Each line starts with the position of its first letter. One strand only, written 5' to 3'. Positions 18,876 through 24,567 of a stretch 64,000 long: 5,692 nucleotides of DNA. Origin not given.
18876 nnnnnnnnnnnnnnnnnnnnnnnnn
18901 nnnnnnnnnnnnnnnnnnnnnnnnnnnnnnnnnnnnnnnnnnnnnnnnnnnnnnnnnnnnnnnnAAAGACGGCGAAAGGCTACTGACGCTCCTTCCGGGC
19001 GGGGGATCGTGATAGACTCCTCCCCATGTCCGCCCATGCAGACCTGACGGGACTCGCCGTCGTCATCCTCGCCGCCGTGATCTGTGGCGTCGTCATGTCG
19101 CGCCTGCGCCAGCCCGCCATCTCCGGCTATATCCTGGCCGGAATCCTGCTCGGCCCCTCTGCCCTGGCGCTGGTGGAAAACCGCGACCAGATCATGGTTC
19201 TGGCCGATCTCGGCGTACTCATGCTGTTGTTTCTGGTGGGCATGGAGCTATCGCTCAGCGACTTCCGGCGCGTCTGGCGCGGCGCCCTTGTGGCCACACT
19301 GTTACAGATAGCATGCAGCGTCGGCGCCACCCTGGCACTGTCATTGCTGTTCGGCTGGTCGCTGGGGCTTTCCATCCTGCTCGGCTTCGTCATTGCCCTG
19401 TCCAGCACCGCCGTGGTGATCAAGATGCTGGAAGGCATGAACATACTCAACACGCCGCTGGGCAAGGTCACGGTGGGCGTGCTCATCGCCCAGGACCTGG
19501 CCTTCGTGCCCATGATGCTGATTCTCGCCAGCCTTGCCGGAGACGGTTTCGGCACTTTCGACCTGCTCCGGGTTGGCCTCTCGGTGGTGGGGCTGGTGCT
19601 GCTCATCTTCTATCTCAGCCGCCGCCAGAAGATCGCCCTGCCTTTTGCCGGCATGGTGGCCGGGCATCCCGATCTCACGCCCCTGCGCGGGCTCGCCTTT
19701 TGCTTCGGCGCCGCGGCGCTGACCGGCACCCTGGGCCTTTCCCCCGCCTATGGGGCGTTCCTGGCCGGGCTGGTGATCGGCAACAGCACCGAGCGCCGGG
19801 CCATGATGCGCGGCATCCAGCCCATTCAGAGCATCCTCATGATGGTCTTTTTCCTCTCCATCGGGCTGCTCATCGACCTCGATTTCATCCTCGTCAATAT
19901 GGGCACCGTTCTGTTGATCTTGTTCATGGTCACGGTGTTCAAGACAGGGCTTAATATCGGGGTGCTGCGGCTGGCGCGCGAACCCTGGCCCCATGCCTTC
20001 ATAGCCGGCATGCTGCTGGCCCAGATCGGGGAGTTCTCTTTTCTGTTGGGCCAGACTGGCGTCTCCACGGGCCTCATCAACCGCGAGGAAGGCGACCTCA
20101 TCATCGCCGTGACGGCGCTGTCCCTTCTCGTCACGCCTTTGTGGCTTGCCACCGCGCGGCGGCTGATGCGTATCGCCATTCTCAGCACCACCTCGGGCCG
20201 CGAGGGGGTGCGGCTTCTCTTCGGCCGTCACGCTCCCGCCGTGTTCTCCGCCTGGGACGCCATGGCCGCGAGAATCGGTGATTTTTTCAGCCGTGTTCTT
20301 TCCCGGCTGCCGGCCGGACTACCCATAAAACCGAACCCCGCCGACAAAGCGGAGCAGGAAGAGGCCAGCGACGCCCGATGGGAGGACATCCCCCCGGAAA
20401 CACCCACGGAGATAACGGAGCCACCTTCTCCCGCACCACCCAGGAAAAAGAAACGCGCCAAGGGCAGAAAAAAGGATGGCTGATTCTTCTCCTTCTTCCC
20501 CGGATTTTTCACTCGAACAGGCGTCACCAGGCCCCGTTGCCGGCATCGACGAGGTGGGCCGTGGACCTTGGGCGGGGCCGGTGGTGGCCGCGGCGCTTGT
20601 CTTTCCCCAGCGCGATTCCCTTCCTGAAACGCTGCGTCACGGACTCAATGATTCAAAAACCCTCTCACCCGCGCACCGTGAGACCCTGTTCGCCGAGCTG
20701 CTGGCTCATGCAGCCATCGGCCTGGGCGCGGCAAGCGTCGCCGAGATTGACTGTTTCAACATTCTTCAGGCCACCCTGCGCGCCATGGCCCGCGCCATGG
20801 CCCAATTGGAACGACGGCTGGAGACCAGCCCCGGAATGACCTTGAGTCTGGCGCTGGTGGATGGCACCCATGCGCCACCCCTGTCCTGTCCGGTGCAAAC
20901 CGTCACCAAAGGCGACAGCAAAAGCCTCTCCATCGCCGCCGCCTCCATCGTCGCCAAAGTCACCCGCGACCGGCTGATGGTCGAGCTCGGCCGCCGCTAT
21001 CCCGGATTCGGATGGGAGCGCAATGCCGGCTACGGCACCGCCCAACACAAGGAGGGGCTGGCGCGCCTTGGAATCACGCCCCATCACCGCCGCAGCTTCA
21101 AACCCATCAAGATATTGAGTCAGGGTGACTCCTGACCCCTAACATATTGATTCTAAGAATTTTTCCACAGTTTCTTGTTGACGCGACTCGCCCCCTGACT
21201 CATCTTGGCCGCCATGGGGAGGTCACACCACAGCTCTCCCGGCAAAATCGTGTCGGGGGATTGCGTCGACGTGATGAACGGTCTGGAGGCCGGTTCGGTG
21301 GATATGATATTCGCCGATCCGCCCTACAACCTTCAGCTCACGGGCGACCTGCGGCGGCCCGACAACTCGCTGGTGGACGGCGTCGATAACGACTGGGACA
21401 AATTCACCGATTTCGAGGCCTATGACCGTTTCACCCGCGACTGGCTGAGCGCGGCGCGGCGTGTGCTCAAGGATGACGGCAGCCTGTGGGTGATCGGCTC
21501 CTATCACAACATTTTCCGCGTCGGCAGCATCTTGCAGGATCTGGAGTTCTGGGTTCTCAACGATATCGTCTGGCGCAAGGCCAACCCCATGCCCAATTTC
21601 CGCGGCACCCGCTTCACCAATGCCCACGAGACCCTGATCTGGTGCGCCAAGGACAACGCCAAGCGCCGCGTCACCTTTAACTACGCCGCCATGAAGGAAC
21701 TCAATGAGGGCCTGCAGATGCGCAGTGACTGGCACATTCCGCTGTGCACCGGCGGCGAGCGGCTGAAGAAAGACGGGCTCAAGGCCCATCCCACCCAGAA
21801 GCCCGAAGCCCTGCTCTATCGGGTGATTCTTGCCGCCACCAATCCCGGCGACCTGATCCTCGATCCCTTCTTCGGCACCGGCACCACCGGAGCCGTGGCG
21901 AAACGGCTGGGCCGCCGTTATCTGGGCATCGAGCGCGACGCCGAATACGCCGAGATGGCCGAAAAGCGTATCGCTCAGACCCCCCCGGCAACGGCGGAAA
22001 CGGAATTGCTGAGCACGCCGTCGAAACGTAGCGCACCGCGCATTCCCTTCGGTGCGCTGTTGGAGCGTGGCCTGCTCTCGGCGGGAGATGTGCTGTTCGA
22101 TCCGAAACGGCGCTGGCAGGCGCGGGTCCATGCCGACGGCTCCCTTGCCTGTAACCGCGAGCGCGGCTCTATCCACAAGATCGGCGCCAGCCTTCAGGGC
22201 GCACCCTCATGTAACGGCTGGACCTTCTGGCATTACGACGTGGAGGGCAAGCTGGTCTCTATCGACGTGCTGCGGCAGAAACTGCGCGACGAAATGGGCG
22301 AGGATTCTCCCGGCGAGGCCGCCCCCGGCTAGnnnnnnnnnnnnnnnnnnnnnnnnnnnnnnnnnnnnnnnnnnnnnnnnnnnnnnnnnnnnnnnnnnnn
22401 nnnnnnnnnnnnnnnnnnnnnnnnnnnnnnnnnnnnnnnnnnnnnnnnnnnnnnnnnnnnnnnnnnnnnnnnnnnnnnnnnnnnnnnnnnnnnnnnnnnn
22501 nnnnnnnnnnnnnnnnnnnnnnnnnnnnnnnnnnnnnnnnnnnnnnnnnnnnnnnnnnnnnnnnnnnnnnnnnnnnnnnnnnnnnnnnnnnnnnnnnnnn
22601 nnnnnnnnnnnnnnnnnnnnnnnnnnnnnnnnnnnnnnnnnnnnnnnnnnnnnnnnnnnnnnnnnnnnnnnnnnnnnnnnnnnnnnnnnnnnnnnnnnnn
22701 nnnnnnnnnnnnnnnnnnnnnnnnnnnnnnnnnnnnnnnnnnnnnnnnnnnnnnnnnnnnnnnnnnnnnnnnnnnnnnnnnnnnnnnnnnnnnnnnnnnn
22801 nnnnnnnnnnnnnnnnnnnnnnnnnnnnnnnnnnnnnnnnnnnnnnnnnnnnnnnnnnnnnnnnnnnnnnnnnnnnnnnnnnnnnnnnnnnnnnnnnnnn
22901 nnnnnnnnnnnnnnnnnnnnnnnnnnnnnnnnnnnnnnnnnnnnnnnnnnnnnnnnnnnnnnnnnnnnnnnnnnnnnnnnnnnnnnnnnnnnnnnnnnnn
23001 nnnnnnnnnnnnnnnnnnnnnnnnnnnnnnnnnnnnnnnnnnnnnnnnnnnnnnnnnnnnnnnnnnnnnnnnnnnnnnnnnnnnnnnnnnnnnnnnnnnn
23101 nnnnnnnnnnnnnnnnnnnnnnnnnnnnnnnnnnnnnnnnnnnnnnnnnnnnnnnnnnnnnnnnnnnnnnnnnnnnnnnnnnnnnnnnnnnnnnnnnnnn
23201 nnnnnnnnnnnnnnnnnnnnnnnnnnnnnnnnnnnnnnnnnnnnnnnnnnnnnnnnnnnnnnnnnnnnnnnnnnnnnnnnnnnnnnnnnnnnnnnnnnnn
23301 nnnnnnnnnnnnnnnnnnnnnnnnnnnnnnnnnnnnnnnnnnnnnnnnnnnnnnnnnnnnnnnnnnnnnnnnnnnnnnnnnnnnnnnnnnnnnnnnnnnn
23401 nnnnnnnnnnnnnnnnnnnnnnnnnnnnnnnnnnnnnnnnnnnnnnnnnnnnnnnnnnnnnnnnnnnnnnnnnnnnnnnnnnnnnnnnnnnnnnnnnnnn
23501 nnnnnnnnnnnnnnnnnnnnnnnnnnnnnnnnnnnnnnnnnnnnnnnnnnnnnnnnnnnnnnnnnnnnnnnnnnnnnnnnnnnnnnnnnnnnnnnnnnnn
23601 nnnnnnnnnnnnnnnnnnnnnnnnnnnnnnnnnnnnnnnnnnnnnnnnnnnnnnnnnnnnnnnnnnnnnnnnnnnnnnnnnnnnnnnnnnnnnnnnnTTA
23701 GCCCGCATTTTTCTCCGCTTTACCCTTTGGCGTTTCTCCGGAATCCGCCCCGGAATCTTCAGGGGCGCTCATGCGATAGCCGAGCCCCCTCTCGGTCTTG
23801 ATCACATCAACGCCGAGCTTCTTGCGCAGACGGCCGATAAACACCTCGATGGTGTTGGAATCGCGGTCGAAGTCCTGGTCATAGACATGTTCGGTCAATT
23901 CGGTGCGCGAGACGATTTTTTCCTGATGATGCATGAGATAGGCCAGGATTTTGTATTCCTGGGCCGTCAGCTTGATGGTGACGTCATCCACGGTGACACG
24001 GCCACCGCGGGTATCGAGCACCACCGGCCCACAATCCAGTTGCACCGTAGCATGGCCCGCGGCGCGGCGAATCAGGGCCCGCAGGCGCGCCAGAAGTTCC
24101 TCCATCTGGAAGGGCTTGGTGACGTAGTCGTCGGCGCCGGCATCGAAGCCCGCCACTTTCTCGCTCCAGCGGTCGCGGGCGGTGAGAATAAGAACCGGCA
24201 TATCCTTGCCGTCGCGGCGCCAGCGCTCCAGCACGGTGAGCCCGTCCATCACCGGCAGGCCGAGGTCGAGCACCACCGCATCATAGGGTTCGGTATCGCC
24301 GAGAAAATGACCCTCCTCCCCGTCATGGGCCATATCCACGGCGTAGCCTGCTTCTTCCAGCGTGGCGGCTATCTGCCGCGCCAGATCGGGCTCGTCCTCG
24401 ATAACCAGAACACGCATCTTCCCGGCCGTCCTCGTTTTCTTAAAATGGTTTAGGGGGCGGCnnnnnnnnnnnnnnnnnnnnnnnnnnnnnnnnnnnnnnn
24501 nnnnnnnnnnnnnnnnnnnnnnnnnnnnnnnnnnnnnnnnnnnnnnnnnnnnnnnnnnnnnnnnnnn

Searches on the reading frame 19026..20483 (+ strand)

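Call 16: search_protein_families(library=pfam, proteins=[window:19026-20483:+], max_evalue=0.0001)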
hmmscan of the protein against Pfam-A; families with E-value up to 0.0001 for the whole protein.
window:19026-20483:+ (485 aa): 1 family
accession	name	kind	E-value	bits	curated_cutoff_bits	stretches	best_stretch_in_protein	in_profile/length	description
PF00999.27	Na_H_Exchanger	-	2.1e-56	191.9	26.2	1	14-375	1-370/375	Sodium/hydrogen exchanger, transmembrane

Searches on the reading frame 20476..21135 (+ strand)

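Call 61: search_protein_families(library=pfam, proteins=[window:20476-21135:+], max_evalue=0.001)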
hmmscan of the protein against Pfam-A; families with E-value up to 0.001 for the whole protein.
window:20476-21135:+ (219 aa): 1 family
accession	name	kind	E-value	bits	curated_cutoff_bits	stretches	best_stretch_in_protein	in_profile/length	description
PF01351.25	RNase_HII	-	2.6e-42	145.4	25.8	1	22-210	1-198/199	Ribonuclease HII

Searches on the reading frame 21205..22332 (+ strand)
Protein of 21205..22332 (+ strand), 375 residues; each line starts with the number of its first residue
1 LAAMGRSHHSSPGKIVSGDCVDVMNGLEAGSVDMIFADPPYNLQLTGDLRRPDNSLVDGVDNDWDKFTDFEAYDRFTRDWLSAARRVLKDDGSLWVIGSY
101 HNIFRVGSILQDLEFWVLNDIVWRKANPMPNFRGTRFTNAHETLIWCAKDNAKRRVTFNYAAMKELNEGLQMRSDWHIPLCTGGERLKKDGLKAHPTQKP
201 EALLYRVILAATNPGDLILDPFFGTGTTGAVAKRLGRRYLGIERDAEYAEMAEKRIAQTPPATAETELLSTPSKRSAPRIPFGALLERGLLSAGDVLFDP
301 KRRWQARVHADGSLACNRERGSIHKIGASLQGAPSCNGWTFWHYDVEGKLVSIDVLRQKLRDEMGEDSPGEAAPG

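Call 61: search_protein_families(library=pfam, proteins=[window:21205-22332:+], max_evalue=0.001)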
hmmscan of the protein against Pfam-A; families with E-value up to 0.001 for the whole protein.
window:21205-22332:+ (375 aa): 2 families
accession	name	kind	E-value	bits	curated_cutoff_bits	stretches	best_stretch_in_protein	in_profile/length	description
PF01555.25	N6_N4_Mtase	-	1e-67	228.8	26.7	1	32-254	1-221/221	DNA methylase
PF18755.6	RAMA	-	8.1e-18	64.8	35.2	1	266-364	5-105/107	Restriction Enzyme Adenine Methylase Associated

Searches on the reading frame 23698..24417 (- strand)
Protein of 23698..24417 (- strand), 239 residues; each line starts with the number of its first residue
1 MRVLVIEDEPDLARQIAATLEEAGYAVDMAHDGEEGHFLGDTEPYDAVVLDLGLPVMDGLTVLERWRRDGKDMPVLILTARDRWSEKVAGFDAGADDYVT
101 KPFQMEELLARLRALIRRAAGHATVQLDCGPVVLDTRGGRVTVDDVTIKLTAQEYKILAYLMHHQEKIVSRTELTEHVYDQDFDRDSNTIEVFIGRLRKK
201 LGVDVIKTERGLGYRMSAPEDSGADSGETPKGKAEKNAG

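Call 61: search_protein_families(library=pfam, proteins=[window:23698-24417:-], max_evalue=0.001)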
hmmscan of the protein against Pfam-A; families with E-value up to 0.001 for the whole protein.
window:23698-24417:- (239 aa): 3 families
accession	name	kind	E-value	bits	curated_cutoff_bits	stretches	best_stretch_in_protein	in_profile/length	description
PF00072.30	Response_reg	-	1.7e-27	96.2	30.2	1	3-112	1-110/111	Response regulator receiver domain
PF00486.34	Trans_reg_C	-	7.2e-24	84.1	26.2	1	147-216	3-77/77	Transcriptional regulatory protein, C terminal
PF03965.22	Penicillinase_R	-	0.00082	20.1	22.6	0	150-220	1-68/115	Penicillinase repressor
